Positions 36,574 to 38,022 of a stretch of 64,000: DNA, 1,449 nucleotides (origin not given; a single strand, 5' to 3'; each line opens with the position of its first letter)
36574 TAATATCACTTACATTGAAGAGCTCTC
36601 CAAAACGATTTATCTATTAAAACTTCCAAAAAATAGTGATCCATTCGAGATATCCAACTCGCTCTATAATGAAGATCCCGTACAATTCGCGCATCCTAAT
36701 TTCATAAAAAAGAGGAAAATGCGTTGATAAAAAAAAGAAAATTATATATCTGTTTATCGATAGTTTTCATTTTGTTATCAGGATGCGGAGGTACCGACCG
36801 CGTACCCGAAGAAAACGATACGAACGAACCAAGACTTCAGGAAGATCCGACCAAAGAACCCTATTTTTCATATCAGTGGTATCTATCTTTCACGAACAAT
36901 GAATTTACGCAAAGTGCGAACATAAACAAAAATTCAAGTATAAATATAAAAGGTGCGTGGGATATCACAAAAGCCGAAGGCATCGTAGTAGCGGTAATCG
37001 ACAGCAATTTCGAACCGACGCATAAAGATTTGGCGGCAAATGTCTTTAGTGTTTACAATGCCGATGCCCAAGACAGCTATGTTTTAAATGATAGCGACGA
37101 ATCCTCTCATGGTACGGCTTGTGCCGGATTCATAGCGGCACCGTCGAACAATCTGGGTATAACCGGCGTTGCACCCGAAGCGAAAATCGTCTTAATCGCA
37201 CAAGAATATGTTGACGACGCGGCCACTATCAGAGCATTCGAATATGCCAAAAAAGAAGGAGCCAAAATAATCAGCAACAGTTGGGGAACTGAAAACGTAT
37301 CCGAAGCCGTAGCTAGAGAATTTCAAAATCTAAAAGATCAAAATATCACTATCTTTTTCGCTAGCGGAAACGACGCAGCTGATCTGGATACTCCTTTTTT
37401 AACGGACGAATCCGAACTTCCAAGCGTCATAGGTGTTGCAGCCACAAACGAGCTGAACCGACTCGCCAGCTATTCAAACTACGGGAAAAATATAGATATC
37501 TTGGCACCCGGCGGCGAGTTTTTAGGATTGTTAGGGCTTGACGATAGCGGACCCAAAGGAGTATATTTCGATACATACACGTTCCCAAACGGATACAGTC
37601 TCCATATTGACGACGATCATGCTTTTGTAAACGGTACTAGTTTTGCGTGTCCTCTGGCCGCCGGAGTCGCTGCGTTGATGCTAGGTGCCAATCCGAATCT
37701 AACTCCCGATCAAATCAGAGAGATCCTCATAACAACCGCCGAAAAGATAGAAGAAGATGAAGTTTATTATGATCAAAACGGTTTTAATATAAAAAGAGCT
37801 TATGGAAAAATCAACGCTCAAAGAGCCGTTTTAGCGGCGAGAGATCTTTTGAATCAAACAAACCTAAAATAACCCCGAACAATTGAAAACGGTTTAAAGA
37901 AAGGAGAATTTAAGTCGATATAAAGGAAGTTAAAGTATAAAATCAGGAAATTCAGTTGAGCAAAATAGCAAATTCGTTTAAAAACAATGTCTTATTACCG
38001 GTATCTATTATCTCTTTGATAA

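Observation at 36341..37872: Split subtilase: the prodomain appears to be a separate secreted gene overlapping a prodomain-less lipoprotein protease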

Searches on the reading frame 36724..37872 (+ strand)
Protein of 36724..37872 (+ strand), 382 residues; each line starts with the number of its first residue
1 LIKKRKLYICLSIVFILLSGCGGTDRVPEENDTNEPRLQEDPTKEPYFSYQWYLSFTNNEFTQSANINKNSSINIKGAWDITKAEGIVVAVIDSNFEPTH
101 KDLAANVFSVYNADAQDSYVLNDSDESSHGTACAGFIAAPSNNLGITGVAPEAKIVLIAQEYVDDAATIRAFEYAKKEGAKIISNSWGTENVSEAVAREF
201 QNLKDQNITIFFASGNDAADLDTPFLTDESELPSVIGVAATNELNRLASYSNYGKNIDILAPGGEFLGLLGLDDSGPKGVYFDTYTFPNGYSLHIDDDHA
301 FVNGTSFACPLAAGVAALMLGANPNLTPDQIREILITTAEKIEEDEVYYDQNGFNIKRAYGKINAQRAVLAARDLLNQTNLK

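Call 3: search_protein_families(library=pfam, proteins=[window:36724-37872:+], max_evalue=1)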
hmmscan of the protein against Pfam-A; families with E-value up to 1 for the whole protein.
window:36724-37872:+ (382 aa): 1 family
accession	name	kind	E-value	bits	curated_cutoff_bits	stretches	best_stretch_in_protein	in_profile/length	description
PF00082.27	Peptidase_S8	-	7.2e-50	170.4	21.8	1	85-349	2-274/288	Subtilase family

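Call 4: search_protein_families(library=ncbifam, proteins=[window:36724-37872:+], max_evalue=1)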
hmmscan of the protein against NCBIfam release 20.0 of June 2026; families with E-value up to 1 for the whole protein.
window:36724-37872:+ (382 aa): 9 families
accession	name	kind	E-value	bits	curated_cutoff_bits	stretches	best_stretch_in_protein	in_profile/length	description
TIGR03921.1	T7SS_mycosin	equivalog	1.2e-35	123.3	278.75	1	74-344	2-268/353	type VII secretion-associated serine protease mycosin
NF033595.1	denti_PrtP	equivalog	8.3e-19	67.6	300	2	232-371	387-504/606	dentilisin complex serine proteinase subunit PrtP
TIGR03895.1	protease_PatA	subfamily_domain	9.4e-11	41.1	421.05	2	160-268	38-149/606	PatA/PatG family cyanobactin maturation protease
NF049966.1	QH_SP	equivalog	2.5e-09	36.8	165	2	89-214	2-122/219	subtilisin-like serine protease QhpE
NF051851.1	AtpSerPepEprS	equivalog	1.3e-08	33.4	1700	2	298-345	296-343/988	autotransporter serine peptidase EprS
NF040553.1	SGO_0316_fam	subfamily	7.8e-07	27.1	1400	2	109-218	341-465/1486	SGO_0316/SGO_0317 family LPXTG-anchored serine peptidase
NF042956.1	IteS_antiphage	equivalog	1.2e-06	27.1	900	1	85-141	255-305/747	S8 family anti-phage peptidase IteS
NF033865.1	fusolisin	equivalog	1.6e-05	23.2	999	1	295-355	335-395/1006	fusolisin family autotransporter serine protease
NF058647.1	lipo_LytA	equivalog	0.097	12.9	110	1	6-39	3-36/107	acidic lipoprotein LytA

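Call 5: search_solved_structures(query=window:36724-37869:+, max_evalue=0.001, show_alignments=2)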
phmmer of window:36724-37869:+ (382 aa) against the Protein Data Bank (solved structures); distinct sequences matched with E-value up to 0.001: 181 (the best 60 are shown).
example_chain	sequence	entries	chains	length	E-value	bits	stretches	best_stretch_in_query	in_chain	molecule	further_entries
9rk9_B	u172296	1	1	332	4.1e-24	88.5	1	72-369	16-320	Subtilisin-like serine protease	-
1sbt_A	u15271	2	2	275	4.6e-24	88.4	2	86-266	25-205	SUBTILISIN BPN' | SUBTILISIN NOVO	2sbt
1dbi_A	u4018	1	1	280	9.1e-24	87.4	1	77-268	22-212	AK.1 SERINE PROTEASE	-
8ehe_A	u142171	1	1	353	9.4e-24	87.3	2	177-366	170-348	Mirolase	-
1lw6_E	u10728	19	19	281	1.1e-23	87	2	86-266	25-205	SUBTILISIN BPN' | Subtilisin BPN' precursor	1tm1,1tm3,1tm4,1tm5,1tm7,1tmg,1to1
2sni_E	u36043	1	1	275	1.2e-23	86.9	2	86-266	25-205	SUBTILISIN NOVO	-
1sbn_E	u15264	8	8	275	1.4e-23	86.8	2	86-266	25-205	SUBTILISIN NOVO BPN' | SUBTILISIN BPN'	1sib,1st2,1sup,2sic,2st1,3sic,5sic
1s02_A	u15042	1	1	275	1.4e-23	86.8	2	86-266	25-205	SUBTILISIN BPN'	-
5gl8_A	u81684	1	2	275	2e-23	86.3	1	86-266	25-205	Subtilisin NAT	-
3vyv_A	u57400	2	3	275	2.6e-23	85.9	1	86-266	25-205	Subtilisin NAT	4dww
1mee_A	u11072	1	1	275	2.7e-23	85.8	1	86-266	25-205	MESENTERICOPEPTIDASE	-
1sbi_A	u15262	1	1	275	5.2e-23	84.9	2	86-268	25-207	SUBTILISIN 8397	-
1ubn_A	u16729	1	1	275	5.5e-23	84.8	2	86-266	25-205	PROTEIN (SELENOSUBTILISIN BPN)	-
1s01_A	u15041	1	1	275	5.7e-23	84.7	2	86-270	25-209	Subtilisin BPN'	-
1v5i_A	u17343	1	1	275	6.6e-23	84.5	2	86-266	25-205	Subtilisin BPN'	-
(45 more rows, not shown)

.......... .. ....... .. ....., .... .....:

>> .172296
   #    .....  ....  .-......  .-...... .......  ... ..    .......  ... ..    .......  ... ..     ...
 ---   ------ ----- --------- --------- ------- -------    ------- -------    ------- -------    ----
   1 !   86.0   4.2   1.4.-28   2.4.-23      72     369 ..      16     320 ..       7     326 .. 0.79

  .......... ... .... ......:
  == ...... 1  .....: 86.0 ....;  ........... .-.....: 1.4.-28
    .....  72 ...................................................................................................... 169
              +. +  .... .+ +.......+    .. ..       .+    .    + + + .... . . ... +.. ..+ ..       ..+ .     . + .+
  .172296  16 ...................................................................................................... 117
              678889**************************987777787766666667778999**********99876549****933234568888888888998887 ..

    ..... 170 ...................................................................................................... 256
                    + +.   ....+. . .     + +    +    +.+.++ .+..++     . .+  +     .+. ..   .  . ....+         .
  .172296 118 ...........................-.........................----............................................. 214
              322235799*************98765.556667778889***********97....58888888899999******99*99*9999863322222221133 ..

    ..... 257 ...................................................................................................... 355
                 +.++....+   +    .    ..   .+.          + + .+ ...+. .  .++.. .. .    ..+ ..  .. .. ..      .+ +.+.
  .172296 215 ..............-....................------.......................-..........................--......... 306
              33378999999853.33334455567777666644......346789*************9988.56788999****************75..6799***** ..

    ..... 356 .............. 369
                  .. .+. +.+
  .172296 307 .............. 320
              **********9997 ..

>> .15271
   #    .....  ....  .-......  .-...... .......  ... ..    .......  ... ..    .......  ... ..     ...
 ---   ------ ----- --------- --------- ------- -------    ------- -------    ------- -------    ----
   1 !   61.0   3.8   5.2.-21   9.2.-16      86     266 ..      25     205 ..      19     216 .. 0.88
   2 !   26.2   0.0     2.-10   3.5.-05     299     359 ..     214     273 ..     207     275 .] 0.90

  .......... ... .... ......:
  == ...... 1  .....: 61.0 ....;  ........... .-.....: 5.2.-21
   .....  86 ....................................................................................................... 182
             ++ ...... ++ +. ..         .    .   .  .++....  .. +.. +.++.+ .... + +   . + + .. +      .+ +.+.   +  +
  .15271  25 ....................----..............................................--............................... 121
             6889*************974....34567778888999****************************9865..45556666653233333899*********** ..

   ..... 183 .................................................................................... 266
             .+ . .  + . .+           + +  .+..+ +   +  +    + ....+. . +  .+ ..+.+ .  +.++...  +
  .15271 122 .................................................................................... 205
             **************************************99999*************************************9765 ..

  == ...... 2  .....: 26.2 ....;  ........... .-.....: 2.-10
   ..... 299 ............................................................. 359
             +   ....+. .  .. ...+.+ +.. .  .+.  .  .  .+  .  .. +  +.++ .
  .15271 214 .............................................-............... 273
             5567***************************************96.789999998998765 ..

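Call 11: find_homologous_proteins(query=window:36724-37869:+, max_evalue=1e-20)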
Query window:36724-37869:+ (382 aa): 319 proteins with E <= 1e-20 among 8000 candidates; the best 120 are listed.
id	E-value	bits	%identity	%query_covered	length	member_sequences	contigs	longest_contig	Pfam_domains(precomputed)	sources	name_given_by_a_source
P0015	1.3e-252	855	100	100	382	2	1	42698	PF00082.28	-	-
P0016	8.2e-198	675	80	98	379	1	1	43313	PF00082.28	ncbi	-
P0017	1.9e-187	641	76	97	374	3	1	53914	PF00082.28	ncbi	-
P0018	7.9e-147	507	65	95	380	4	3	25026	PF00082.28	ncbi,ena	-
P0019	2.1e-146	506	65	93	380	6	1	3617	PF00082.28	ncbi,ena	-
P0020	7.6e-145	501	63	98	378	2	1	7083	PF00082.28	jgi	-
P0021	1.0e-144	500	62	98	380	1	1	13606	PF00082.28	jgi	-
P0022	1.2e-144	500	63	94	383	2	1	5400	PF00082.28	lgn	-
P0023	2.7e-144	499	63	97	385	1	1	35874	PF00082.28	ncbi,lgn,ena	-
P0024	4.5e-144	498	65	89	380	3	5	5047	PF00082.28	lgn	-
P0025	7.9e-144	497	64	94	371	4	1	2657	PF00082.28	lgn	-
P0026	3.9e-143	495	64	96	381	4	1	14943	PF00082.28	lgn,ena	-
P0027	1.6e-142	493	64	93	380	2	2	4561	PF00082.28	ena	-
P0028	7.2e-142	491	64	90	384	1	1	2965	PF00082.28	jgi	jgi:subtilisin family serine protease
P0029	7.7e-142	491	65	90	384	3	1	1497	PF00082.28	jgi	-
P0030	8.5e-142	491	62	97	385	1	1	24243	PF00082.28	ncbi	-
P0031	1.7e-139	483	60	97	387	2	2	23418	PF00082.28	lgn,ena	-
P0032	2.2e-139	483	63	95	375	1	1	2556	PF00082.28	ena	-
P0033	1.5e-137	477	58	96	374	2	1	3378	PF00082.28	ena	-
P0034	4.7e-137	475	58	97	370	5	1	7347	PF00082.28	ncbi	-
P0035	8.3e-137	474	60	96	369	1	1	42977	PF00082.28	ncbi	-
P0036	8.3e-137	474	60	98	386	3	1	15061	PF00082.28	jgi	-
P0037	1.4e-135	470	60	96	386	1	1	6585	PF00082.28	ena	-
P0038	3.8e-132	459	62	87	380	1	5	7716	PF00082.28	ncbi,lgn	-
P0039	5.0e-130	452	59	97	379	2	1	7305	PF00082.28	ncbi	-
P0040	1.3e-115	404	68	74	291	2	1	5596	PF00082.28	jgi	-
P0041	9.1e-103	362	52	96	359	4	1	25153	PF00082.28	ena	-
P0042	5.9e-102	360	51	95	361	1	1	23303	PF00082.28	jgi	-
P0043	7.1e-102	359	55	86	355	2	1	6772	PF00082.28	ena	-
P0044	1.3e-101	358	51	95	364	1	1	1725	PF00082.28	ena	-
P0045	1.5e-101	358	50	96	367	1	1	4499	PF00082.28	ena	-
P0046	8.3e-101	356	52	96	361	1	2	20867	PF00082.28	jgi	jgi:subtilisin family serine protease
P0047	9.0e-101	356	53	89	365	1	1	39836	PF00082.28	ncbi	-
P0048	2.3e-100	354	47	97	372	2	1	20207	PF00082.28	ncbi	-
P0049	3.3e-100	354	50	96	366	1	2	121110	PF00082.28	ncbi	-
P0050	1.5e-99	352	49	89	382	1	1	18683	PF00082.28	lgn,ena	-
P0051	3.6e-99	350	51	86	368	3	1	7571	PF00082.28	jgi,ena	-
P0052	8.4e-99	349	52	88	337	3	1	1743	PF00082.28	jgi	jgi:subtilisin family serine protease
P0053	2.0e-98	348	47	96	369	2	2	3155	PF00082.28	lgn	-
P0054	6.9e-98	346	51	86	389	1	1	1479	PF00082.28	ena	-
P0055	1.0e-97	346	48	97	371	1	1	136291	PF00082.28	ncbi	-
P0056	1.4e-97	345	48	98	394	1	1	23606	PF00082.28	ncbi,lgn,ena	-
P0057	1.6e-97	345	48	95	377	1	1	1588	PF00082.28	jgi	jgi:subtilisin family serine protease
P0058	1.6e-97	345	53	86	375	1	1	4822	PF00082.28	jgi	jgi:subtilisin family serine protease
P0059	1.9e-97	345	53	88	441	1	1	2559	PF00082.28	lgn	-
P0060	2.0e-97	345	49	96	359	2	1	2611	PF00082.28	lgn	-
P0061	2.4e-97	344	52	84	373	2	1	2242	PF00082.28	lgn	-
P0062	2.5e-97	344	52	86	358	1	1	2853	PF00082.28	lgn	-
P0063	3.1e-97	344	54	79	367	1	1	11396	PF00082.28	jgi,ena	-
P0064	4.4e-97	343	49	97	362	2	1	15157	PF00082.28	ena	-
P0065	1.3e-96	342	51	92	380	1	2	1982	PF00082.28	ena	-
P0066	1.6e-96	342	47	96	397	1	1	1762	PF00082.28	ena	-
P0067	1.7e-96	342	50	96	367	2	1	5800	PF00082.28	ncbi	-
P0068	1.8e-96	341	47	98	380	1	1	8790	PF00082.28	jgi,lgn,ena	-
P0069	2.0e-96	341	48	96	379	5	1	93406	PF00082.28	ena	-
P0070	3.0e-96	341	51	91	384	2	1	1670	PF00082.28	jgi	jgi:subtilisin family serine protease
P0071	7.4e-96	339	47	95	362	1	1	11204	PF00082.28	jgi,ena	-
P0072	9.3e-96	339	50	92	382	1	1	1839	PF00082.28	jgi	-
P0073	1.1e-95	339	49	91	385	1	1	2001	PF00082.28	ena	-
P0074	2.3e-95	338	48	96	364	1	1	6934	PF00082.28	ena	-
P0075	7.2e-95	336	48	97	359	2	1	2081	PF00082.28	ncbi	-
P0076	8.8e-95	336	51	87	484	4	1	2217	PF00082.28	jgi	-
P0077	8.9e-95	336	54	78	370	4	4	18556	PF00082.28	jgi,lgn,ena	-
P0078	9.1e-95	336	50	87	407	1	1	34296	PF00082.28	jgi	jgi:subtilisin family serine protease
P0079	1.4e-94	335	49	99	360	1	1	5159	PF00082.28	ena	-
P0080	2.3e-94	335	47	98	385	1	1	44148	PF00082.28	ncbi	-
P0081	3.6e-94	334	46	95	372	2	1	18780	PF00082.28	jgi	-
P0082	1.0e-93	332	47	98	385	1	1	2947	PF00082.28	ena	-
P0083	1.4e-93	332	47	96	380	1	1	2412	PF00082.28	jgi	-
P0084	1.7e-93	332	46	98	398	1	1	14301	PF00082.28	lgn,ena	-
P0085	1.7e-93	332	46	98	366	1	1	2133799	PF00082.28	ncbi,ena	-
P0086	1.7e-93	332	47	97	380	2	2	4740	PF00082.28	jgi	-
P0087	4.0e-93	330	46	98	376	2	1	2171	PF00082.28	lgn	-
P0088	6.0e-93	330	50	87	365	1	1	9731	PF00082.28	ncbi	-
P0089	6.5e-93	330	46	96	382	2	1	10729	PF00082.28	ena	-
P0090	7.5e-93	330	51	88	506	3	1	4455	PF13946.12,PF00082.28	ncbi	-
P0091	1.0e-92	329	48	95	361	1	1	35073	PF00082.28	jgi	jgi:subtilisin family serine protease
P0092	1.2e-92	329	50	87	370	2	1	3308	PF00082.28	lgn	-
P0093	1.3e-92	329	47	98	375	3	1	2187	PF00082.28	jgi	-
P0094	1.4e-92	329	50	91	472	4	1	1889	PF00082.28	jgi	-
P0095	1.9e-92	328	49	86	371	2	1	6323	PF00082.28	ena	-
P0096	2.1e-92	328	46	96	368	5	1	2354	PF00082.28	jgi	-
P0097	3.2e-92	327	47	98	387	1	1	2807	PF00082.28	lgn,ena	-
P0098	3.5e-92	327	49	94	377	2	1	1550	PF00082.28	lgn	-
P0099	3.5e-92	327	53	78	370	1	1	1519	PF00082.28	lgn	-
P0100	3.9e-92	327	50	87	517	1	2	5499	PF00082.28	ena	-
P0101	4.8e-92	327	47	97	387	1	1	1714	PF00082.28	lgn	-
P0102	5.0e-92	327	48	92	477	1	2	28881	PF00082.28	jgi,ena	-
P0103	5.9e-92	327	50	87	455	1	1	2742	PF01839.30,PF13517.13,PF00082.28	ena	-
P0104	6.9e-92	326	51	87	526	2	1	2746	PF00082.28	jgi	-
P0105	1.1e-91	326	47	98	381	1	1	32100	PF00082.28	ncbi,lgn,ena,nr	ncbi:MAG: S8 family serine peptidase [Epsilonproteobacteria bacterium]|nr:S8 family serine peptidase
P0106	2.0e-91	325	51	87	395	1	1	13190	PF00082.28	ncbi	-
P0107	2.2e-91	325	49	90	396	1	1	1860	PF00082.28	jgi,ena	-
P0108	2.5e-91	325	48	96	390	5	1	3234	PF00082.28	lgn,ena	-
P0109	6.2e-91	323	47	96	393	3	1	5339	PF00082.28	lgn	-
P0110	8.5e-91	323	46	97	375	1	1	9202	PF00082.28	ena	-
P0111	1.0e-90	323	45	99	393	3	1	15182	PF00082.28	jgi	-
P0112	1.2e-90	322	47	92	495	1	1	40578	PF00082.28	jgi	jgi:subtilisin family serine protease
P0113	1.4e-90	322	48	85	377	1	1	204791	PF00082.28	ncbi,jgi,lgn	-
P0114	2.2e-90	321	45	98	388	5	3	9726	PF00082.28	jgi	jgi:subtilisin family serine protease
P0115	2.5e-90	321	49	86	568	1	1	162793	PF00082.28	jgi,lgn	jgi:subtilisin family serine protease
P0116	2.6e-90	321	48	90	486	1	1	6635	PF00082.28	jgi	jgi:subtilisin family serine protease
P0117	4.8e-90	320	51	84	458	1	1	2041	PF00082.28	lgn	-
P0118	5.3e-90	320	47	95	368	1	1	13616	PF00082.28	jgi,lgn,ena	-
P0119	5.6e-90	320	50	87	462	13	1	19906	PF00082.28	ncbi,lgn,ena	-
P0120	5.6e-90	320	53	78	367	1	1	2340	PF00082.28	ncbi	-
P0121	6.4e-90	320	46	91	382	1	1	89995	PF00082.28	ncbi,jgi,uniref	ncbi:alkaline serine protease, subtilase family protein [hydrothermal vent metagenome]|uniref:Alkali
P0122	8.7e-90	319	45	97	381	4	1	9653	PF00082.28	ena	-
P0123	9.0e-90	319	47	98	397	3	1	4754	PF00082.28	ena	-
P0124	1.0e-89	319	49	91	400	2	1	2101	PF00082.28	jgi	-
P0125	1.1e-89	319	47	97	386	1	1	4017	PF00082.28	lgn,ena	-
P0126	1.2e-89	319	50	88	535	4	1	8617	PF26182.1,PF02368.25,PF00082.28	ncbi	-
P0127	1.2e-89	319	49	86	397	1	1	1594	PF00082.28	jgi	-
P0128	1.7e-89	319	46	95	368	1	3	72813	PF00082.28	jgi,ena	-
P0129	1.7e-89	319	45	97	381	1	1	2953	PF00082.28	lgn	-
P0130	1.7e-89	319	44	97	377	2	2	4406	PF00082.28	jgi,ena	jgi:subtilisin family serine protease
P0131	3.6e-89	317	46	99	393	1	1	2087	PF00082.28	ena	-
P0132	5.2e-89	317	48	91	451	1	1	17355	PF00082.28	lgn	-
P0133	7.0e-89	316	49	87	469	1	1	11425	PF00082.28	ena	-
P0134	8.2e-89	316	48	91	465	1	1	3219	PF00082.28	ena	-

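Call 16: find_encoding_contigs(protein=P0085, flank=3000, max_places=1)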
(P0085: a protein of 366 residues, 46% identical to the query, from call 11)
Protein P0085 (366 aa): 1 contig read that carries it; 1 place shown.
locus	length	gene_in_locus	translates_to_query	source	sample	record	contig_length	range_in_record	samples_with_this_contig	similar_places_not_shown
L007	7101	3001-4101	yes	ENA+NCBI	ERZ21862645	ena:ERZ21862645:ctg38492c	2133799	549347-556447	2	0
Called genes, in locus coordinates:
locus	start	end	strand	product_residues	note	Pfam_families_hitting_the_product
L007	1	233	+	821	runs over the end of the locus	PF00521:DNA_topoisoIV, PF03989:DNA_gyraseA_C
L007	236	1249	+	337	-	PF01210:NAD_Gly3P_dh_N, PF02558:ApbA, PF03446:NAD_binding_2 (weak), PF07479:NAD_Gly3P_dh_C, PF20618:GPD_NAD_C_bact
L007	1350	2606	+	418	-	PF00696:AA_kinase, PF22468:ACT_9, PF01842:ACT (weak), PF13840:ACT_7, PF22468:ACT_9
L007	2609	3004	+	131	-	-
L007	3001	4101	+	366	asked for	PF00082:Peptidase_S8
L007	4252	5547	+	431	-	PF00850:Hist_deacetyl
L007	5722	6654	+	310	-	PF02219:MTHFR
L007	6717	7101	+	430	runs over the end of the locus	PF00202:Aminotran_3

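Call 17: find_encoding_contigs(protein=P0113, flank=3000, max_places=1)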
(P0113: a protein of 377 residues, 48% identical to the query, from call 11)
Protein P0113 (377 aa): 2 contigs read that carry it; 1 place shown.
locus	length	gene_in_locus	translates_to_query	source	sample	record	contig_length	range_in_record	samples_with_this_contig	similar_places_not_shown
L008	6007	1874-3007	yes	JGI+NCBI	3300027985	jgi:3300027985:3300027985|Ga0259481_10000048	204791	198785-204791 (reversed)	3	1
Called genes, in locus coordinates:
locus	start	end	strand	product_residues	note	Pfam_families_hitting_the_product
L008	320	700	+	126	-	PF01230:HIT (weak)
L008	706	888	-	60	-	-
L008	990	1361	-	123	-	-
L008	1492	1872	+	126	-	-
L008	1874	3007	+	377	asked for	PF00082:Peptidase_S8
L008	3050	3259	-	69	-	PF09360:zf-CDGSH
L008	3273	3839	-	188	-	PF04264:YceI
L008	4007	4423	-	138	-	PF09335:VTT_dom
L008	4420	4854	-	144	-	PF03653:UPF0093, PF05425:CopD (weak)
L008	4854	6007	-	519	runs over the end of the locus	PF03372:Exo_endo_phos, PF19580:Exo_endo_phos_3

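Call 18: find_encoding_contigs(protein=P0049, flank=3000, max_places=1)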
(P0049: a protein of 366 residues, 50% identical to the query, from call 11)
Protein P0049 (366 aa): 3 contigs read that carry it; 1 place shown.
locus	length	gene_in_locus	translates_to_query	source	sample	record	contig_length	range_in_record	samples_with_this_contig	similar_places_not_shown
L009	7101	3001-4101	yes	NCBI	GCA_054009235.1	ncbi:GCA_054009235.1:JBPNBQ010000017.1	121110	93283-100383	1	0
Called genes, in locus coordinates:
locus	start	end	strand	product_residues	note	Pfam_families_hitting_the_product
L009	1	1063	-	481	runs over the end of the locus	PF00478:IMPDH, PF00571:CBS, PF00977:His_biosynth (faint), PF01070:FMN_dh, PF01645:Glu_synthase (faint), PF03060:NMO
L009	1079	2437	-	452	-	PF01425:Amidase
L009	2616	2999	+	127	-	-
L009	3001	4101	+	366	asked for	PF00082:Peptidase_S8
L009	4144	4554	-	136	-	-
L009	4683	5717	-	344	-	PF01594:AI-2E_transport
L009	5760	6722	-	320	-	-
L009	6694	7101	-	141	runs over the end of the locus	PF00989:PAS, PF13426:PAS_9 (weak), PF08447:PAS_3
